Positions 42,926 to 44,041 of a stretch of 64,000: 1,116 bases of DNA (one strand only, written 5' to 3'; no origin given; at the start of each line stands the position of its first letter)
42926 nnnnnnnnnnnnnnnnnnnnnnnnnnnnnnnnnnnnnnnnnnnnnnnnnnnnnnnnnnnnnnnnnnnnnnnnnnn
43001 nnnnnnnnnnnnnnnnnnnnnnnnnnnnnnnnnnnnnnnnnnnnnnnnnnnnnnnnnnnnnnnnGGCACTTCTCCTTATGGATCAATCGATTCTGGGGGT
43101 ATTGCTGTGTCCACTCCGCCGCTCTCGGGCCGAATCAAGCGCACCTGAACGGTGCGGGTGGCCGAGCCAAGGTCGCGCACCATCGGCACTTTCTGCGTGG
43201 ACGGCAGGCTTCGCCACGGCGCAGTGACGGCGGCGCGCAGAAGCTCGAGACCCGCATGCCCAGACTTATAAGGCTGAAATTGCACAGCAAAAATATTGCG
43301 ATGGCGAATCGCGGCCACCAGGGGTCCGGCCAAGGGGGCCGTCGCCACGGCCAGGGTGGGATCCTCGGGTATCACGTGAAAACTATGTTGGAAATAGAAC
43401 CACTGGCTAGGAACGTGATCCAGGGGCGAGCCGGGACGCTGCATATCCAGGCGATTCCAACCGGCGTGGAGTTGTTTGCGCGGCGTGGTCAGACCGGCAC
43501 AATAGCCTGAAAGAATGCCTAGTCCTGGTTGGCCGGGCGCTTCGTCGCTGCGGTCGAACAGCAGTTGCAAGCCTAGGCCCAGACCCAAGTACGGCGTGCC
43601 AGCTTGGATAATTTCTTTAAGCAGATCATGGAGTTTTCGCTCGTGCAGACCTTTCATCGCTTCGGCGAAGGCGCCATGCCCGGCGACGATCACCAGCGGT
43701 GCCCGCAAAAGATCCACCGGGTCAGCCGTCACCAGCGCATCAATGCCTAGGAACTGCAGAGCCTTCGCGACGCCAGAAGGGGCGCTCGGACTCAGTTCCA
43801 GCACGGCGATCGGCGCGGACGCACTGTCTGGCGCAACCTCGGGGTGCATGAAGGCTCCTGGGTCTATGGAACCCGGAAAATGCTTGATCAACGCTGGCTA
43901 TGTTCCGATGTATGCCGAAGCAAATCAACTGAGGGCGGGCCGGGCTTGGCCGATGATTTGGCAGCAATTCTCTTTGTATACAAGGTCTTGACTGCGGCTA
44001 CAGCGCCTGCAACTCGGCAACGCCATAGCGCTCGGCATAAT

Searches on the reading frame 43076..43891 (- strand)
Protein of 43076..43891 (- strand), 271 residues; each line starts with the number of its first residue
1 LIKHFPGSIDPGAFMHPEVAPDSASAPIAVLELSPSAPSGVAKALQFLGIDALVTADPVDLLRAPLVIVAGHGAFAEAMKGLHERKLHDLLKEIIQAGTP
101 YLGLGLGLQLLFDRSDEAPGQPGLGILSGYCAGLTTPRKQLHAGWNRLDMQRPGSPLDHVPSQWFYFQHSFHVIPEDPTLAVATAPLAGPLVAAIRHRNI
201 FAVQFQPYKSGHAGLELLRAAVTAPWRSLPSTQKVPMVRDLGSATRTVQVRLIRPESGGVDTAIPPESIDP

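Call 3: search_protein_families(library=pfam, proteins=[window:43076-43891:-], max_evalue=0.01)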
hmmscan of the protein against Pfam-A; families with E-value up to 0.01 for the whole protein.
window:43076-43891:- (271 aa): 1 family
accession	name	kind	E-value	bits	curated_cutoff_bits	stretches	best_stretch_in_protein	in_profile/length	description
PF00117.34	GATase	-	3.8e-06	27.1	22.8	1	88-207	62-171/190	Glutamine amidotransferase class-I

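Call 4: search_protein_families(library=ncbifam, proteins=[window:43076-43891:-], max_evalue=0.01)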
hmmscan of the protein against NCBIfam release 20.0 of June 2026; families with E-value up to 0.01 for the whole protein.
window:43076-43891:- (271 aa): 2 families
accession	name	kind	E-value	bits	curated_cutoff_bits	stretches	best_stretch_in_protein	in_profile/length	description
TIGR01855.1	IMP_synth_hisH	equivalog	7.2e-36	123.9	105.4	1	29-222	2-196/198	imidazole glycerol phosphate synthase subunit HisH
NF010608.0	PRK14004.1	equivalog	2.7e-18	66.4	216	1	28-220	2-205/210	imidazole glycerol phosphate synthase subunit HisH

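Call 5: search_solved_structures(query=window:43076-43891:-, show_alignments=3, max_evalue=0.001)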
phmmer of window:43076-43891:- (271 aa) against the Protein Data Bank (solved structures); distinct sequences matched with E-value up to 0.001: 8.
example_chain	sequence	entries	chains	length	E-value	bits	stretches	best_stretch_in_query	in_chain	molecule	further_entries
1ka9_H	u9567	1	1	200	1.9e-22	83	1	40-220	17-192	imidazole glycerol phosphate synthase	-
4gud_A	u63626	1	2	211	2.8e-20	75.8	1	32-219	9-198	Imidazole glycerol phosphate synthase subunit HisH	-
7ac8_B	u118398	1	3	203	1e-19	74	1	65-222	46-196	Imidazole glycerol phosphate synthase subunit HisH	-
1gpw_B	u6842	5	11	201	2.6e-19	72.7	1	65-222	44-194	AMIDOTRANSFERASE HISH | IMIDAZOLE GLYCEROL PHOSPHATE SYNTHASE SUBUNIT HISH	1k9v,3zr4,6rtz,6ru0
1kxj_A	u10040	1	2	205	2.7e-19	72.6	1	65-222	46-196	Amidotransferase hisH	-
6ymu_B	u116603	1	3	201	6.6e-18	68.1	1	65-222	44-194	Imidazole glycerol phosphate synthase subunit HisH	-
2wjz_B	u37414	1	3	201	3.2e-17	65.8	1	65-222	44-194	IMIDAZOLE GLYCEROL PHOSPHATE SYNTHASE SUBUNIT HISH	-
1jvn_A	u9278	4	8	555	4.1e-14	55.6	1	30-221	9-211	BIFUNCTIONAL HISTIDINE BIOSYNTHESIS PROTEIN HISHF | Imidazole glycerol phosphate synthase hisHF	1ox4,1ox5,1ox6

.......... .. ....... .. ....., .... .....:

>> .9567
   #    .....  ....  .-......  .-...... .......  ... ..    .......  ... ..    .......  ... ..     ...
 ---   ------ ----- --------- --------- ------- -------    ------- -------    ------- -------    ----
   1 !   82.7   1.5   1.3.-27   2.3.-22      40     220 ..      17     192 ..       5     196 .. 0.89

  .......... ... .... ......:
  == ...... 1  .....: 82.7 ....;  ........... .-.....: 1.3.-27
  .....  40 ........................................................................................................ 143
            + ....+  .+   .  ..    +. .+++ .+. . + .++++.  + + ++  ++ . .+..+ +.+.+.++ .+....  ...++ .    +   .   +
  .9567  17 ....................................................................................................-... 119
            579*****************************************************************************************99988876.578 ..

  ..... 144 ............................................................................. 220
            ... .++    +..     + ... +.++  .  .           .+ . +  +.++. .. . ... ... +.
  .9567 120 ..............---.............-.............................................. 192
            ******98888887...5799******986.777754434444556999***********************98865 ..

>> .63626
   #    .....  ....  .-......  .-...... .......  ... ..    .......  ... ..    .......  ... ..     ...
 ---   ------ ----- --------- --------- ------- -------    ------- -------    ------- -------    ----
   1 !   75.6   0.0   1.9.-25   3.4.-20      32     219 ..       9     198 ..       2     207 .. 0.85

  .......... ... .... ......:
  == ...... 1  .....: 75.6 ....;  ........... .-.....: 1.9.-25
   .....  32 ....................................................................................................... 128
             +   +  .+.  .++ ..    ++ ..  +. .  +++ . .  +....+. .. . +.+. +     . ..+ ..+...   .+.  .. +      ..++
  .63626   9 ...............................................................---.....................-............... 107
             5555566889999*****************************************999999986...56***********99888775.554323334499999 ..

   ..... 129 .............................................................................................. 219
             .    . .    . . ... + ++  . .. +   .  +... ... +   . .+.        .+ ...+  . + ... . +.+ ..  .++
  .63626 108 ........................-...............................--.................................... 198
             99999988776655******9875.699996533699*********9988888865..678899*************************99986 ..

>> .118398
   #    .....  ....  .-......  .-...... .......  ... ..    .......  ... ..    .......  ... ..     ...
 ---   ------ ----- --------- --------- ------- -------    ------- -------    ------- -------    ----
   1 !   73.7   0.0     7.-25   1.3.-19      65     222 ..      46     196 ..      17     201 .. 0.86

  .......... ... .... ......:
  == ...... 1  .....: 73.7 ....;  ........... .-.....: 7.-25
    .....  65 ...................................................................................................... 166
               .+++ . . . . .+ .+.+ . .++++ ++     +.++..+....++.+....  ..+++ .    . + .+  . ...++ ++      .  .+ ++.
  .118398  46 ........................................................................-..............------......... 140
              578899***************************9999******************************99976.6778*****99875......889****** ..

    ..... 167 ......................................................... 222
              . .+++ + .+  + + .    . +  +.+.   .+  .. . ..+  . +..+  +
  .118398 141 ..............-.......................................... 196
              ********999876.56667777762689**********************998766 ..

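Call 7: find_homologous_proteins(query=window:43076-43891:-, max_evalue=0.00001)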
Query window:43076-43891:- (271 aa): 716 proteins with E <= 0.00001 among 6754 candidates; the best 120 are listed.
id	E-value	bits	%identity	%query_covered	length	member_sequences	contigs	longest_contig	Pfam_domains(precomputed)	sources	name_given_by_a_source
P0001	2.6e-166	570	100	95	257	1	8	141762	PF00117.35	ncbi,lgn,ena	-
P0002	2.7e-65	238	49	88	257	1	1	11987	PF00117.35,PF07685.21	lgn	-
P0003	5.0e-65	237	49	86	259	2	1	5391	PF00117.35,PF07685.21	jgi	jgi:imidazole glycerol phosphate synthase glutamine amidotransferase subunit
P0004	3.6e-61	225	47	85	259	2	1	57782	PF00117.35,PF07685.21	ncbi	-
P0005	1.9e-59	219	45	93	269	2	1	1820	PF07722.20,PF00117.35,PF07685.21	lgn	-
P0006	9.1e-48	181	47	73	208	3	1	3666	PF00117.35,PF07685.21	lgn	-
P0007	1.2e-47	180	46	71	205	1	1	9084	PF00117.35,PF07685.21,PF01174.26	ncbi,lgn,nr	ncbi:MAG: imidazole glycerol phosphate synthase subunit HisH [Myxococcales bacterium]|nr:imidazole g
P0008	1.5e-46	177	48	72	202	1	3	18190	PF00117.35,PF07685.21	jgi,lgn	-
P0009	5.1e-41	159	45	71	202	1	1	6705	PF00117.35,PF07685.21,PF01174.26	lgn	-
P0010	2.0e-38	150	40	75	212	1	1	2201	PF00117.35,PF07685.21,PF01174.26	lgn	-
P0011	4.5e-38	149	41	68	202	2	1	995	PF00117.35,PF07685.21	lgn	-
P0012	1.1e-37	148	43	72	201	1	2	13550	PF07722.20,PF00117.35,PF07685.21,PF01174.26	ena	-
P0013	3.1e-37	146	41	72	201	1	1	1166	PF00117.35,PF07685.21,PF01174.26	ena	-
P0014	6.9e-37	145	44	72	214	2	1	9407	PF00117.35,PF07685.21,PF01174.26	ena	-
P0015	7.7e-37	145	43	71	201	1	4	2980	PF00117.35,PF07685.21,PF01174.26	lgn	-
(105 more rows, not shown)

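Call 9: find_encoding_contigs(protein=P0004, flank=10000, max_places=3)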
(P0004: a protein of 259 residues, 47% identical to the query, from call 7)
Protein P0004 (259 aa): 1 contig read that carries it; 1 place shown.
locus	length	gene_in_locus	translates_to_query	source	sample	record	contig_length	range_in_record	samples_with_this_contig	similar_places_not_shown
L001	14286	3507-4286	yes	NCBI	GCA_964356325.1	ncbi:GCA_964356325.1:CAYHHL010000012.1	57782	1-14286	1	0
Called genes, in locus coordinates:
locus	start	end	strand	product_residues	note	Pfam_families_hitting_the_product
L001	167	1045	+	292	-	PF01634:HisG, PF08029:HisG_C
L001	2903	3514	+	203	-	PF00475:IGPD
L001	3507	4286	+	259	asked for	PF00117:GATase, PF07685:GATase_3 (weak)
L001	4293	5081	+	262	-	PF00977:His_biosynth, PF01207:Dus (weak), PF03060:NMO (faint)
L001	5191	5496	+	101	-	-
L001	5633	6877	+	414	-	PF00977:His_biosynth, PF01502:PRA-CH, PF01503:PRA-PH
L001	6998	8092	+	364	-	-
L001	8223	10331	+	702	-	PF17517:IgGFc_binding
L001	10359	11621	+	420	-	PF00815:Histidinol_dh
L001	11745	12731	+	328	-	PF13483:Lactamase_B_3, PF12706:Lactamase_B_2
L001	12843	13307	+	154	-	-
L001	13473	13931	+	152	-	PF04542:Sigma70_r2, PF08281:Sigma70_r4_2 (weak)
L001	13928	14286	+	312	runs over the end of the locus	PF10099:RskA_C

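Call 10: find_encoding_contigs(protein=P0002, flank=10000, max_places=3)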
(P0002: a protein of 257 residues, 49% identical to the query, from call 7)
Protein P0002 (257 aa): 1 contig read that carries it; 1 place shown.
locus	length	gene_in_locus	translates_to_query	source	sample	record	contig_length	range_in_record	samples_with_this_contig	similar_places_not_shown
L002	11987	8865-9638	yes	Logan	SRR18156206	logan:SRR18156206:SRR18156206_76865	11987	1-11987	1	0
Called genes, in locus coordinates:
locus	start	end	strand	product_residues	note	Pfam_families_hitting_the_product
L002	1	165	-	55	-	?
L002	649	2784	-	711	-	PF03150:CCP_MauG (faint), PF13442:Cytochrome_CBB3 (faint), PF21419:RoxA-like_Cyt-c (faint), PF00034:Cytochrom_C (weak)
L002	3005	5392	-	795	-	PF13428:TPR_14 (faint), PF13174:TPR_6 (faint), PF13432:TPR_16 (weak)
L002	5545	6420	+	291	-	PF01634:HisG, PF08029:HisG_C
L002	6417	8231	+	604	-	PF00155:Aminotran_1_2, PF00702:Hydrolase, PF13419:HAD_2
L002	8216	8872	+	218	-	PF00475:IGPD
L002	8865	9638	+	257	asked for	PF07685:GATase_3 (weak), PF00117:GATase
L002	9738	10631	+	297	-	PF00977:His_biosynth, PF01207:Dus (faint), PF03060:NMO (faint), PF05690:ThiG (faint)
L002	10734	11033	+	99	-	-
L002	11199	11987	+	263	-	?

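Call 11: find_encoding_contigs(protein=P0001, flank=10000, max_places=8)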
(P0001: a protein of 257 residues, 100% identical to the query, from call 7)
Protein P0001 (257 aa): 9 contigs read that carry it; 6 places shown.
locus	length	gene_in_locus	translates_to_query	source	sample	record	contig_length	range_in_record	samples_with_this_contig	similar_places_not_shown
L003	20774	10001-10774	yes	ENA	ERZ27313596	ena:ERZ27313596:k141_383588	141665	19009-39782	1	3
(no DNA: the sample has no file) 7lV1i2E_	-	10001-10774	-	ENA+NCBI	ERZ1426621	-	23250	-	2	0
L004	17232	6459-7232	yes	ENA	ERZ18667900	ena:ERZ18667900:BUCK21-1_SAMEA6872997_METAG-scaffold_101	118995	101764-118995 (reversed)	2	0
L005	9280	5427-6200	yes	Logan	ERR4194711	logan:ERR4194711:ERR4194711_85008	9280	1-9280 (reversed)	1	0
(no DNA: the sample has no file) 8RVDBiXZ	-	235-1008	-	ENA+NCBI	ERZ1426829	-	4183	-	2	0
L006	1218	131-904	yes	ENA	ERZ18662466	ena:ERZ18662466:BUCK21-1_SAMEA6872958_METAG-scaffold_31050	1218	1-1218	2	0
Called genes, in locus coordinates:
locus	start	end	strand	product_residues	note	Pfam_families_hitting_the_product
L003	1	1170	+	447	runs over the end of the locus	-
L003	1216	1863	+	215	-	-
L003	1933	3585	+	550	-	PF00732:GMC_oxred_N (faint), PF01266:DAO (faint), PF13450:NAD_binding_8 (weak), PF05199:GMC_oxred_C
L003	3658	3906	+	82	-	-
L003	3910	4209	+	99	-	-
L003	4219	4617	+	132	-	-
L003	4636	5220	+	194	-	-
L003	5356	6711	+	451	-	PF13528:Glyco_trans_1_3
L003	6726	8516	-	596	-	PF13620:CarboxypepD_reg (weak), PF22904:NOMO1-like_2nd (faint), PF13620:CarboxypepD_reg, PF13620:CarboxypepD_reg, PF13715:CarbopepD_reg_2 (weak), PF00595:PDZ, PF13180:PDZ_2 (weak), PF17820:PDZ_6, +1 more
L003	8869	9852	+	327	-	PF04055:Radical_SAM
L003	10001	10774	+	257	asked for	PF00117:GATase (weak)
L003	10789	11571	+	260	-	PF00977:His_biosynth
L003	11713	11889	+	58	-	-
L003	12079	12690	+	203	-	PF01323:DSBA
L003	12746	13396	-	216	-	PF12766:Pyridox_oxase_2, PF01243:PNPOx_N, PF10590:PNP_phzG_C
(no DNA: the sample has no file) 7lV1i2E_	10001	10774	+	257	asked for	PF00117:GATase (weak)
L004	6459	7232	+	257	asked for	PF00117:GATase (weak)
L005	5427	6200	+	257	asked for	PF00117:GATase (weak)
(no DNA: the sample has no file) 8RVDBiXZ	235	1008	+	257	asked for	PF00117:GATase (weak)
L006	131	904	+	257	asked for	PF00117:GATase (weak)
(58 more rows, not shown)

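Call 29: list_cluster_members(proteins=[P0001, P0121, P0004, P0007])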
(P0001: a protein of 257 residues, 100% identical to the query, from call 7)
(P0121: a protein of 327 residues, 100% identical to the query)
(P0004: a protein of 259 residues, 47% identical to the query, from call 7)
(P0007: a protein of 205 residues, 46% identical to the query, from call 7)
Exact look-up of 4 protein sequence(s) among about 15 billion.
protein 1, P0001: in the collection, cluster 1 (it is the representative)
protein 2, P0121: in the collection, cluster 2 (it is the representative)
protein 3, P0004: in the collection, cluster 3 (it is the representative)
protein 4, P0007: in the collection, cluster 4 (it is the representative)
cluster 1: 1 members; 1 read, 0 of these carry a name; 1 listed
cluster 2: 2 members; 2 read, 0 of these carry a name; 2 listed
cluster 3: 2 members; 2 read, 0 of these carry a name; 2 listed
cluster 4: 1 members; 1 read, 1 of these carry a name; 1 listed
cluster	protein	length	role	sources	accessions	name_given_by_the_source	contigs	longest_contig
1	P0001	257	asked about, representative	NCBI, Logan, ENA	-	-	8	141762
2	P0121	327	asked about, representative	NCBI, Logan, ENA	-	-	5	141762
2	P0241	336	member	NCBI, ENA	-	-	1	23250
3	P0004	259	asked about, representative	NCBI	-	-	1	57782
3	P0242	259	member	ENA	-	-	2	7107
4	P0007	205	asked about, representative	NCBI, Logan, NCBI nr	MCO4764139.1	MAG: imidazole glycerol phosphate synthase subunit HisH [Myxococcales bacterium] | imidazole glycerol phosphate synthase subunit HisH [Myxococcales bacterium]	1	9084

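Call 38: find_encoding_contigs(protein=P0242, flank=10000, max_places=4)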
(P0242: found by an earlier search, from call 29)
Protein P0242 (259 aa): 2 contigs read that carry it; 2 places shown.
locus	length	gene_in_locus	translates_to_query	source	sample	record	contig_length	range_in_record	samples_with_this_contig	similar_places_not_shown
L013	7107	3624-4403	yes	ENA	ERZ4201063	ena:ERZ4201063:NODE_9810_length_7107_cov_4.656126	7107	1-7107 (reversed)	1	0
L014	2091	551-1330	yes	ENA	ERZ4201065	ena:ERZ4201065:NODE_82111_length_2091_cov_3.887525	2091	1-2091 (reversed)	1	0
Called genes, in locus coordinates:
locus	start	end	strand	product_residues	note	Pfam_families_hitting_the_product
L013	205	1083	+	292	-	PF01634:HisG, PF08029:HisG_C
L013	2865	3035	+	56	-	-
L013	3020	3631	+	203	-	PF00475:IGPD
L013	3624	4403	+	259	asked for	PF00117:GATase, PF07685:GATase_3 (weak), PF07722:Peptidase_C26 (faint)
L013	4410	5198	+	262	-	PF00977:His_biosynth, PF01207:Dus (weak), PF03060:NMO (faint)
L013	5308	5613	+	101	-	-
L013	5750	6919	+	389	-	PF00977:His_biosynth, PF01502:PRA-CH, PF01503:PRA-PH (weak)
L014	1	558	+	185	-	?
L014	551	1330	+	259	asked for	PF00117:GATase, PF07685:GATase_3 (weak), PF07722:Peptidase_C26 (faint)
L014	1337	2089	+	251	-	?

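Call 52: find_homologous_proteins(query=L001:4293-5078:+, max_evalue=1e-40)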
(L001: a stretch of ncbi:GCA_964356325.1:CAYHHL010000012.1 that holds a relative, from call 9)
Query L001:4293-5078:+ (262 aa): 8000 proteins with E <= 1e-40 among 8000 candidates; the best 120 are listed.
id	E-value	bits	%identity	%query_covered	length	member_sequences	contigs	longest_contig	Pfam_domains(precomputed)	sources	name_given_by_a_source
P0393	1.3e-146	505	93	97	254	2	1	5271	PF03060.22,PF00977.28,PF01207.24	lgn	-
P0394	3.6e-134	464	83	97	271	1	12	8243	PF03060.22,PF00977.28,PF01207.24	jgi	jgi:cyclase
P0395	3.9e-134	464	84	97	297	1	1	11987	PF05690.21,PF03060.22,PF00977.28,PF01207.24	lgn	-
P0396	1.8e-119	416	79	95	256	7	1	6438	PF03060.22,PF00977.28,PF01207.24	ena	-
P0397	3.4e-118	412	78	95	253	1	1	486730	PF05690.21,PF03060.22,PF00977.28,PF01207.24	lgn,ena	-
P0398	7.3e-118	411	77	96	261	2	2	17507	PF05690.21,PF03060.22,PF00977.28,PF01207.24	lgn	-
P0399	1.6e-117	410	77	95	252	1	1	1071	PF03060.22,PF00977.28,PF01207.24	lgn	-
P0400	2.6e-116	406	78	95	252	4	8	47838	PF00977.28,PF01207.24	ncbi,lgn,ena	-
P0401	3.2e-116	406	76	95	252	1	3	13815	PF03060.22,PF00977.28,PF01207.24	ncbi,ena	-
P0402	5.0e-116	405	78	95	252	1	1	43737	PF00977.28,PF01207.24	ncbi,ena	-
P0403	8.1e-116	404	77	95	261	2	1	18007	PF03060.22,PF00977.28,PF01207.24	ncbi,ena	-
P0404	9.9e-116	404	77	95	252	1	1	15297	PF03060.22,PF00977.28,PF01207.24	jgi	jgi:cyclase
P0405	1.1e-115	404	77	95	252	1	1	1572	PF03060.22,PF00977.28,PF01207.24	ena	-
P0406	3.0e-115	402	76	95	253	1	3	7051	PF00977.28,PF01207.24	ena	-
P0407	5.0e-115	402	76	95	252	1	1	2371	PF03060.22,PF00977.28,PF01207.24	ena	-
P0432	5.9e-98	346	66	100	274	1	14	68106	PF05690.21,PF03060.22,PF01180.28,PF00977.28,PF01207.24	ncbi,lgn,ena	-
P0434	1.3e-96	341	67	95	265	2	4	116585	PF03060.22,PF00977.28,PF01207.24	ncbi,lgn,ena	-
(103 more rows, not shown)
